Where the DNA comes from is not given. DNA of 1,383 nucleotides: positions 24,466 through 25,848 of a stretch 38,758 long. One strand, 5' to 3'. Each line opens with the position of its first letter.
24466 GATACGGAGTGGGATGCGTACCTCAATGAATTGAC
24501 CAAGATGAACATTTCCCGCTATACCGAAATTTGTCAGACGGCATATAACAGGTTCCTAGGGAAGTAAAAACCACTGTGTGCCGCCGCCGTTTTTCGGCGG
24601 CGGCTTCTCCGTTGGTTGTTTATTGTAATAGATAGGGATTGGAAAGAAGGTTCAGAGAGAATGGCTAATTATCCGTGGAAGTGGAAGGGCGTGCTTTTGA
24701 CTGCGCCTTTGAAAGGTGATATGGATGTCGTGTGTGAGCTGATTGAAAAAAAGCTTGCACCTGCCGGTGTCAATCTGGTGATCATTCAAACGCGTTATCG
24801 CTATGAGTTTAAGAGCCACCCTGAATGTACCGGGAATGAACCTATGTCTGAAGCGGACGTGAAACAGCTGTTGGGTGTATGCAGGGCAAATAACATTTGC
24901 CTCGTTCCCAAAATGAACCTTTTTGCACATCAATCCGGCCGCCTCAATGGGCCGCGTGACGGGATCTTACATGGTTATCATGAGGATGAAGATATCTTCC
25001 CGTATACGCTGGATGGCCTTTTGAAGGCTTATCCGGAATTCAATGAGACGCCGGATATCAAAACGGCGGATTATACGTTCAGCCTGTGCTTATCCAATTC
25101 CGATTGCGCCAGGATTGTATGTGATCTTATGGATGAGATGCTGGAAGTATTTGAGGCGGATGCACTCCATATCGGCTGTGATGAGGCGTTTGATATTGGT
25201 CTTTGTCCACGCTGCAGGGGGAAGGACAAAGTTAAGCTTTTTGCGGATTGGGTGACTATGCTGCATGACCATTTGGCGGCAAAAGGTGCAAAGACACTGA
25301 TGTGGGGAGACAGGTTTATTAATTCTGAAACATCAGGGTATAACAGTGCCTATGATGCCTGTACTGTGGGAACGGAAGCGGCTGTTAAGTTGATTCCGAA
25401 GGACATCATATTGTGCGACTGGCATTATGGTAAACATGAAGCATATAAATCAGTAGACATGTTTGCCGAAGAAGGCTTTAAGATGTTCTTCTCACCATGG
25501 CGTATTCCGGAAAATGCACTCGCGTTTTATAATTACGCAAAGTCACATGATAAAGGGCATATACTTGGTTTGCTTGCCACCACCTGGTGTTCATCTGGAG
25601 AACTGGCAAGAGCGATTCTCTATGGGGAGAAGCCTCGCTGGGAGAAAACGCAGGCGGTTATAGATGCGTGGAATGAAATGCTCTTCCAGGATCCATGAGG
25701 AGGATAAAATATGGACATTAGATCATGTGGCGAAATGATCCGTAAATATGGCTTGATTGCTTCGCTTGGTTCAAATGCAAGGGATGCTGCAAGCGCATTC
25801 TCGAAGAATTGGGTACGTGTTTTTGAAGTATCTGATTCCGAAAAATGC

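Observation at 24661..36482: Twelve-gene string with no sugar kinase: candidate undescribed oxidative route from an imported glycoside to C3/C4 acids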

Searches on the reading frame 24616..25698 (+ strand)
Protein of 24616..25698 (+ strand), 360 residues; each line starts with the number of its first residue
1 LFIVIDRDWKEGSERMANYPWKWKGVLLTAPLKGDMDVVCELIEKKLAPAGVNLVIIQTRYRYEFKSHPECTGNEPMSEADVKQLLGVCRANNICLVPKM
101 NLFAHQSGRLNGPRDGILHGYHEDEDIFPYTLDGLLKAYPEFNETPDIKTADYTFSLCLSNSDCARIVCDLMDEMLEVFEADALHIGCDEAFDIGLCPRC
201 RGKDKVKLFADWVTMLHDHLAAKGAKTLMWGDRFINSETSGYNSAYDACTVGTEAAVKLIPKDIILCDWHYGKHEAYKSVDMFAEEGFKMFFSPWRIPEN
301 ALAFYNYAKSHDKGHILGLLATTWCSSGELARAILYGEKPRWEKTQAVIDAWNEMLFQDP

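Call 3: search_protein_families(library=pfam, proteins=[window:24616-25698:+])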
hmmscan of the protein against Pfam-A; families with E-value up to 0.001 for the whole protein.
window:24616-25698:+ (360 aa): 1 family
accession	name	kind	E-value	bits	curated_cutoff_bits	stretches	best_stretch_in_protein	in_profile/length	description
PF00728.28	Glyco_hydro_20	-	2.3e-08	34.2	22.3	1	77-294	75-261/348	Glycosyl hydrolase family 20, catalytic domain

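Call 5: search_protein_families(library=ncbifam, proteins=[window:24616-25698:+], max_evalue=0.00001)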
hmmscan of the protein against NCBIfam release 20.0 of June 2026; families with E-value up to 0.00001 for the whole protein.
window:24616-25698:+ (360 aa): 0 families

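Call 15: search_solved_structures(query=window:24616-25698:+, max_evalue=0.01)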
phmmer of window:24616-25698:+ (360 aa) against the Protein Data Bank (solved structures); distinct sequences matched with E-value up to 0.01: 5.
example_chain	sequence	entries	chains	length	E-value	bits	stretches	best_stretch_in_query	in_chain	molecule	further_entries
8bal_A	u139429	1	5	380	9.4e-52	179.5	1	23-304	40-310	Beta-N-acetylhexosaminidase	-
9fym_A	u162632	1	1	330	1.2e-51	179.2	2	134-325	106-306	Glycoside hydrolase family 20 catalytic domain-containing protein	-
9fyl_A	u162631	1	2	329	1.2e-51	179.1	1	47-325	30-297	Glycoside hydrolase family 20 catalytic domain-containing protein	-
4pys_A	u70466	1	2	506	3.5e-06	29.6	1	129-234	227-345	beta-N-acetylhexosaminidase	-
8qk1_A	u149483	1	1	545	2.6e-05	26.7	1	155-240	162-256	beta-N-acetylhexosaminidase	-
